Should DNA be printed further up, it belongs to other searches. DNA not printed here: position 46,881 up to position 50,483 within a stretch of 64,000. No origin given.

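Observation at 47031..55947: Six-gene operon with Glt/Nfs-type envelope-machine architecture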

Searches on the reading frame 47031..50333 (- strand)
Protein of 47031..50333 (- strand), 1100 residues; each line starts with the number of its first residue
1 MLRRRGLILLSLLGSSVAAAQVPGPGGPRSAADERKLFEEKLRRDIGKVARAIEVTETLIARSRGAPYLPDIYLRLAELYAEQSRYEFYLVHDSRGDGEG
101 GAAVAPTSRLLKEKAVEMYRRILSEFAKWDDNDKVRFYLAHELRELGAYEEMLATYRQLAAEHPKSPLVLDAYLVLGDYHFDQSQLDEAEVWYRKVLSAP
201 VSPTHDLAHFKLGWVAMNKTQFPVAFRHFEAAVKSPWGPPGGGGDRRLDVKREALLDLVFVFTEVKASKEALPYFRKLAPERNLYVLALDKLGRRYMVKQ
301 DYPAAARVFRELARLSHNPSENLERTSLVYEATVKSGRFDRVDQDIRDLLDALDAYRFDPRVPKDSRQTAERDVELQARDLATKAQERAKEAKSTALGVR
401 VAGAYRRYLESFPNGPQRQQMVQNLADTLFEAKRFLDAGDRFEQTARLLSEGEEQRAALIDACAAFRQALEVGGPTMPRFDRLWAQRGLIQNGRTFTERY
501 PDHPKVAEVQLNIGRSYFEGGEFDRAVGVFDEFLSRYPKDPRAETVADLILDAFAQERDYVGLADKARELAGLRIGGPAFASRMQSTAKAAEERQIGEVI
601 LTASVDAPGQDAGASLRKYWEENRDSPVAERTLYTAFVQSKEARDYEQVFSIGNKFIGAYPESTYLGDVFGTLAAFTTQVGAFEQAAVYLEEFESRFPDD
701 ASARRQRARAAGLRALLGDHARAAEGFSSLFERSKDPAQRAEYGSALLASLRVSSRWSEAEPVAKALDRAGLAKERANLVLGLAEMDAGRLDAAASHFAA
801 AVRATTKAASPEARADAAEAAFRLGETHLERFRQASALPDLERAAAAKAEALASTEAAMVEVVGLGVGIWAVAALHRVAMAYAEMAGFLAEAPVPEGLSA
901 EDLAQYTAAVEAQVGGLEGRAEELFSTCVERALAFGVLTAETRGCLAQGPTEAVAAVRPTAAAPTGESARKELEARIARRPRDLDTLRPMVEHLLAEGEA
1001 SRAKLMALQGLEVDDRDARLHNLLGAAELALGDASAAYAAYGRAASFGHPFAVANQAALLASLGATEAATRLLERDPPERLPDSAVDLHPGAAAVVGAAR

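Call 4: search_protein_families(library=pfam, proteins=[window:47031-50333:-], max_evalue=0.1)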
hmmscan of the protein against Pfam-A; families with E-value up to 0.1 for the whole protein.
window:47031-50333:- (1100 aa): 16 families
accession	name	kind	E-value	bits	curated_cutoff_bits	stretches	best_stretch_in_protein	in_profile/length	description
PF13432.12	TPR_16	-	3e-15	56.7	32.7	4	139-197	3-58/65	Tetratricopeptide repeat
PF07719.23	TPR_2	-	2.1e-11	43.4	27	1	507-540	1-34/34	Tetratricopeptide repeat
PF13428.12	TPR_14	-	1.5e-08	34.9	23.5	2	508-543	2-37/44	Tetratricopeptide repeat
PF14559.12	TPR_19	-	7.2e-08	33.1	25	0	503-544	21-62/68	Tetratricopeptide repeat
PF13424.12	TPR_12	-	9.5e-08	32.6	30.1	3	139-198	9-73/77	Tetratricopeptide repeat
PF13174.12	TPR_6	-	9.9e-08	32.6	26.3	1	508-539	1-32/33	Tetratricopeptide repeat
PF13525.12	YfiO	-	1.3e-07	32.1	25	1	496-548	31-83/203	Outer membrane lipoprotein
PF13414.12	TPR_11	-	4.6e-06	26.7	26.8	0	177-213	1-35/42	TPR repeat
PF13181.12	TPR_8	-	2.1e-05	24.7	25.7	0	171-198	2-29/34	Tetratricopeptide repeat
PF00515.34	TPR_1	-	2.6e-05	24.3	27.8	0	171-197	2-28/34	Tetratricopeptide repeat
PF13431.12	TPR_17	-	9.1e-05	22.9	24.4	0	1008-1037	3-32/34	Tetratricopeptide repeat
PF13176.12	TPR_7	-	0.00012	22.3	27.9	0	288-321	1-34/36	Tetratricopeptide repeat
PF13374.12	TPR_10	-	0.00046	20.6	27.5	1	169-198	1-30/42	Tetratricopeptide repeat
PF08424.15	NRDE-2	-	0.036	13.6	34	1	107-199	45-137/323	NRDE-2, necessary for RNA interference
PF24575.1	TPR_Slam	-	0.051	14.5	35.2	0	116-169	28-83/104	Surface lipoprotein assembly modifier, N-terminal TPR repeats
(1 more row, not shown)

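Call 5: search_protein_families(library=ncbifam, proteins=[window:47031-50333:-], max_evalue=0.1)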
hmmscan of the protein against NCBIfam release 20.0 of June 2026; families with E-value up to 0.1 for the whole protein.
window:47031-50333:- (1100 aa): 15 families
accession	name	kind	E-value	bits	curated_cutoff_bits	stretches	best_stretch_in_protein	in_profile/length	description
TIGR02795.1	tol_pal_ybgF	equivalog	1.6e-19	70.7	90.1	3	494-543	26-75/119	tol-pal system protein YbgF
TIGR03302.1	OM_YfiO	subfamily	4.5e-11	42.7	81.4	2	497-547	60-110/239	outer membrane protein assembly factor BamD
NF008068.0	PRK10803.1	equivalog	5.9e-10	39.5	383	0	147-222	157-233/263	cell division protein CpoB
NF040959.1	MamA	equivalog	2.3e-09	37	200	0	674-803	44-167/204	magnetosome protein MamA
NF052312.1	T9SS_PorW_SprE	equivalog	1.3e-06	27.4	250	0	113-234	233-356/716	type IX secretion system periplasmic lipoprotein PorW/SprE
TIGR02521.1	type_IV_pilW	equivalog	1.6e-06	27.8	154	1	168-322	63-205/234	type IV pilus biogenesis/stability protein PilW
NF033758.1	gliding_GltE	equivalog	7.3e-06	25.2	225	1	975-1045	179-249/411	adventurous gliding motility TPR repeat lipoprotein GltE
NF033920.0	C39_PA2778_fam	equivalog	2.2e-05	24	150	0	140-229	163-247/255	PA2778 family cysteine peptidase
NF053852.1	vesicle_Bd0635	exception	0.00048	19.8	250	1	490-543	158-211/223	CpoB-like predatory vesicle lipoprotein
NF033762.1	social_mot_Tgl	equivalog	0.0024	17.2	225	0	167-233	97-163/252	social motility TPR repeat lipoprotein Tgl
NF047373.1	BB0259_flg_lyt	exception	0.0057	15.5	234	1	630-755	209-337/705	flagellar assembly lytic transglycosylase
NF050798.1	TF_FtsR_Actino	equivalog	0.0066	16.6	150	1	309-395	114-198/223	transcriptional regulator FtsR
NF053607.1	CHU_0125_OmpA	equivalog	0.0094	14.5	620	1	718-816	33-127/639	CHU_0125 family OmpA-like outer membrane integrity protein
NF008753.0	PRK11788.1-1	equivalog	0.015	14.5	395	0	722-852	125-248/389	lipopolysaccharide assembly protein LapB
NF052415.1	T3SS_chap_SctY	equivalog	0.02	15.4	70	0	669-741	8-77/106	type III secretion apparatus assembly chaperone SctY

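Call 72: search_protein_representatives(protein=window:47031-50333:-)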
Query: 1100 residues. Proteins with E-value up to 0.001 (for the whole library): 4148; up to 1e-10: 1621; up to 1e-30: 324. The best 150 are listed.
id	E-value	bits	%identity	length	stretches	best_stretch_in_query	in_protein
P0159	0.0e+00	1148.5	51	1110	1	16-1096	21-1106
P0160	3.4e-160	551.8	36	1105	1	23-1074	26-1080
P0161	2.1e-159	549.1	33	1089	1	2-1089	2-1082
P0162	3.3e-156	538.6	34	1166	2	18-459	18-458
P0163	4.4e-155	534.9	35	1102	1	30-1092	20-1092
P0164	2.6e-154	532.3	34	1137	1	33-1096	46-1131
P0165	2.4e-153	529.1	33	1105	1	31-1051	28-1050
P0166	1.0e-152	527.0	35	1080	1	30-1075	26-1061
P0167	3.7e-152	525.2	34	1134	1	30-1096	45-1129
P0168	1.9e-149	516.2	36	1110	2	30-451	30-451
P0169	2.7e-149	515.7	36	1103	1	16-1096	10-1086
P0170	6.2e-148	511.2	33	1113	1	29-1094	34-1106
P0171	6.9e-147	507.7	34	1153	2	26-464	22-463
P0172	5.0e-145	501.6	34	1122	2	9-395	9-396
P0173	1.9e-144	499.6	36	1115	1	19-1097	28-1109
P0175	5.8e-136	471.6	32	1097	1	31-1091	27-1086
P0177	2.4e-133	462.9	30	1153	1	10-1093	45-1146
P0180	4.2e-130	452.2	33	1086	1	6-1045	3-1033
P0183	4.0e-123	429.1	32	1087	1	40-1070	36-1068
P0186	4.7e-120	418.9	32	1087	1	31-1073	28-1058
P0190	1.4e-117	410.7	27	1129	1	39-1071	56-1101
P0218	4.8e-95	336.1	25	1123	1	33-938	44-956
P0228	4.0e-88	313.2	24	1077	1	7-1047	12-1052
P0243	3.3e-80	287.0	31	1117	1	40-1075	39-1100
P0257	1.7e-69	251.5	23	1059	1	39-1043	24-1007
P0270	8.0e-63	229.4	21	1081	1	40-1025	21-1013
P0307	2.3e-48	181.6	23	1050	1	107-944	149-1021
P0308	3.1e-48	181.1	22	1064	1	45-1046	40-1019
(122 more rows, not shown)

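Call 73: search_protein_families(library=ncbifam, proteins=[P0161, P0160, P0177, P0190, P0218, P0228, P0257, P0270, P0308], max_evalue=1e-10)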
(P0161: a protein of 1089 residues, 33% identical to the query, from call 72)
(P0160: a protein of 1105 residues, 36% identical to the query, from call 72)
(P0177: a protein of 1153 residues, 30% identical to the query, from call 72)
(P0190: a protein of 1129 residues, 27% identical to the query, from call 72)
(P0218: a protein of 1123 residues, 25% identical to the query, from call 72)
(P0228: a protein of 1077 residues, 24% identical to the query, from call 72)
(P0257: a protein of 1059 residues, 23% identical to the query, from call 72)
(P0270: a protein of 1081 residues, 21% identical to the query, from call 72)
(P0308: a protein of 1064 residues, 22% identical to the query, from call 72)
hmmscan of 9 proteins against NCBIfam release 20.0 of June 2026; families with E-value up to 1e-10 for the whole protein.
P0161 (1089 aa): 8 families
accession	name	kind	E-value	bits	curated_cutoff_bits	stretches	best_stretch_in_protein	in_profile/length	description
TIGR02795.1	tol_pal_ybgF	equivalog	1.1e-25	90.5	90.1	0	141-236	9-105/119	tol-pal system protein YbgF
TIGR02917.1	PEP_TPR_lipo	equivalog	8.1e-20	70.3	312.2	0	966-1069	318-421/899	XrtA/PEP-CTERM system TPR-repeat protein PrsT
TIGR02521.1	type_IV_pilW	equivalog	4.7e-18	65.6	154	0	979-1068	33-122/234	type IV pilus biogenesis/stability protein PilW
NF040959.1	MamA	equivalog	1.3e-13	50.9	200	0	971-1062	65-156/204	magnetosome protein MamA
TIGR03302.1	OM_YfiO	subfamily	1.9e-13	50.4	81.4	0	497-550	61-115/239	outer membrane protein assembly factor BamD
NF008068.0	PRK10803.1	equivalog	5.5e-13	49.5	383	0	113-200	159-246/263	cell division protein CpoB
TIGR03939.1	PGA_TPR_OMP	equivalog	1.8e-11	43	366.65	0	472-550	52-130/800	poly-beta-1,6 N-acetyl-D-glucosamine export porin PgaA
NF033920.0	C39_PA2778_fam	equivalog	3.2e-11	43.1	150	0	958-1042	171-255/255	PA2778 family cysteine peptidase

P0160 (1105 aa): 2 families
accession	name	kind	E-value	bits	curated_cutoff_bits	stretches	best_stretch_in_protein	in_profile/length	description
TIGR02795.1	tol_pal_ybgF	equivalog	5.5e-19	68.9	90.1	0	117-206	20-103/119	tol-pal system protein YbgF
TIGR02917.1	PEP_TPR_lipo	equivalog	5.6e-11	41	312.2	0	978-1063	351-436/899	XrtA/PEP-CTERM system TPR-repeat protein PrsT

P0177 (1153 aa): 2 families
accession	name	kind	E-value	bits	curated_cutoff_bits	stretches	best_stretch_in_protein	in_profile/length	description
TIGR02795.1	tol_pal_ybgF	equivalog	1e-15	58.3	90.1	0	150-233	21-104/119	tol-pal system protein YbgF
NF040959.1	MamA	equivalog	5.2e-15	55.4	200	0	1020-1094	88-162/204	magnetosome protein MamA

P0190 (1129 aa): 2 families
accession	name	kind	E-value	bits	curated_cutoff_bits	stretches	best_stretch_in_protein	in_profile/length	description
TIGR02795.1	tol_pal_ybgF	equivalog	2e-31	109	90.1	0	131-215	20-104/119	tol-pal system protein YbgF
TIGR02917.1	PEP_TPR_lipo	equivalog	1.8e-13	49.3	312.2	0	1008-1100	800-891/899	XrtA/PEP-CTERM system TPR-repeat protein PrsT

P0218 (1123 aa): 2 families
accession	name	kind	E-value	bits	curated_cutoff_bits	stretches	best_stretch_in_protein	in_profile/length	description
TIGR02795.1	tol_pal_ybgF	equivalog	6.5e-17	62.2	90.1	0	124-214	20-111/119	tol-pal system protein YbgF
TIGR03302.1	OM_YfiO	subfamily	1.1e-14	54.5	81.4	0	142-240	32-132/239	outer membrane protein assembly factor BamD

P0228 (1077 aa): 1 family
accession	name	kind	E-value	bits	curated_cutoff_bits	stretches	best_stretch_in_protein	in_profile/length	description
TIGR02795.1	tol_pal_ybgF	equivalog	1.6e-15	57.8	90.1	0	152-236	19-104/119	tol-pal system protein YbgF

P0257 (1059 aa): 3 families
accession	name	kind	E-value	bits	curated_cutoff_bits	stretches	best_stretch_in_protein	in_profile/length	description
TIGR02795.1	tol_pal_ybgF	equivalog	4.2e-22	79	90.1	0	94-152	52-110/119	tol-pal system protein YbgF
TIGR03302.1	OM_YfiO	subfamily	3.6e-12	46.3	81.4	0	113-202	28-118/239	outer membrane protein assembly factor BamD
TIGR02917.1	PEP_TPR_lipo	equivalog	6.7e-11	40.8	312.2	0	931-1018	346-433/899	XrtA/PEP-CTERM system TPR-repeat protein PrsT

P0270 (1081 aa): 1 family
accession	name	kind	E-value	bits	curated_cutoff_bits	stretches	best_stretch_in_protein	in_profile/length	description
TIGR02795.1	tol_pal_ybgF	equivalog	7.1e-15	55.7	90.1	0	96-156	56-116/119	tol-pal system protein YbgF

P0308 (1064 aa): 2 families
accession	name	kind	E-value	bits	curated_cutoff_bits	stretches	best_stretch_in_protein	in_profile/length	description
TIGR02795.1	tol_pal_ybgF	equivalog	3.7e-15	56.6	90.1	0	108-187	19-98/119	tol-pal system protein YbgF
TIGR03302.1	OM_YfiO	subfamily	8.8e-11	41.7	81.4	0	494-693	60-237/239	outer membrane protein assembly factor BamD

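Call 74: list_cluster_members(proteins=[P0161, P0160, P0163, P0165, P0166, P0175, P0180, P0183, P0186, P0159])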
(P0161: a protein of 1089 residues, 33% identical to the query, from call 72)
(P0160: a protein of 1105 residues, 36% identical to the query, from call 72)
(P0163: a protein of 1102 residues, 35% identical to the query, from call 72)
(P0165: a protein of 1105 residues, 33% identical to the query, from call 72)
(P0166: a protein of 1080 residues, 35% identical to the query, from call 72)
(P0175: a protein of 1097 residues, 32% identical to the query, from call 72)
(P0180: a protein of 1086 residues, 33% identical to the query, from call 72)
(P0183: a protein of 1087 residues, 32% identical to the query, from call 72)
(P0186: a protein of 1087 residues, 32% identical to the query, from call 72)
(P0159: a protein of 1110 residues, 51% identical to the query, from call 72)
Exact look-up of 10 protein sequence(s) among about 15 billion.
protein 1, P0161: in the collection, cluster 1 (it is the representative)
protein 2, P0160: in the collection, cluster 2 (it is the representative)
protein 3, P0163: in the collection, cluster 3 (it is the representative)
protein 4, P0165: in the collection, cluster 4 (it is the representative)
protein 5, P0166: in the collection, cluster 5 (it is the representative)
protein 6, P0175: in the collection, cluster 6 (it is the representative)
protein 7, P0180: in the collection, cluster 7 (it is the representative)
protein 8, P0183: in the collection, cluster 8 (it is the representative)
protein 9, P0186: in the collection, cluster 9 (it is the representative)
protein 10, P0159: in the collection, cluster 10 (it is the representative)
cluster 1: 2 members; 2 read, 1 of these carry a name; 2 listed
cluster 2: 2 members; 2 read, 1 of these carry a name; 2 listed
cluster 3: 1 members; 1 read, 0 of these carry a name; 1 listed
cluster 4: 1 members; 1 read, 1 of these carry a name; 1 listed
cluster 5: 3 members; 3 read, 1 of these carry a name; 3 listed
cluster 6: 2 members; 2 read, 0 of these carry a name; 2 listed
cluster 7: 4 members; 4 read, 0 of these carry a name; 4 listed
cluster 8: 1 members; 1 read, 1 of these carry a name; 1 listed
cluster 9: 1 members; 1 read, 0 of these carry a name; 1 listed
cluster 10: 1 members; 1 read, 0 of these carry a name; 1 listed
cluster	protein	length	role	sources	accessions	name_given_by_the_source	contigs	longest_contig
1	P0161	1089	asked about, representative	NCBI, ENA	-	-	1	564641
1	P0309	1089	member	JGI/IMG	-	tetratricopeptide (TPR) repeat protein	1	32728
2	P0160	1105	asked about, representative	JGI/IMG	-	TolA-binding protein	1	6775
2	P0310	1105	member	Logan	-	-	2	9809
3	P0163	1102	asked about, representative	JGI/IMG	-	-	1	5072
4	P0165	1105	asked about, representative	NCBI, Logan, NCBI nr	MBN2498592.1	MAG: tetratricopeptide repeat protein [Deltaproteobacteria bacterium] | tetratricopeptide repeat protein [Deltaproteobacteria bacterium]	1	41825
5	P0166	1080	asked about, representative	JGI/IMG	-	tetratricopeptide (TPR) repeat protein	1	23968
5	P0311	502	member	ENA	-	-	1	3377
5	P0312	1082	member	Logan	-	-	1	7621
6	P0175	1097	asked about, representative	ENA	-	-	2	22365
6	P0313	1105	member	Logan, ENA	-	-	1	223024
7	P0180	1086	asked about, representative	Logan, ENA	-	-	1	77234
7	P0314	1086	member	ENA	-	-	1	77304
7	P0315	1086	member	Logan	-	-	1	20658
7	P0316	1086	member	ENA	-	-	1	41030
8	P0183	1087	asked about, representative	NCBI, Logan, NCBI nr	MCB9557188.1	MAG: tetratricopeptide repeat protein [Deltaproteobacteria bacterium] | tetratricopeptide repeat protein [Deltaproteobacteria bacterium]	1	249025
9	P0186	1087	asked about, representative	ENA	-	-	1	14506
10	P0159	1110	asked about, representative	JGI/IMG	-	-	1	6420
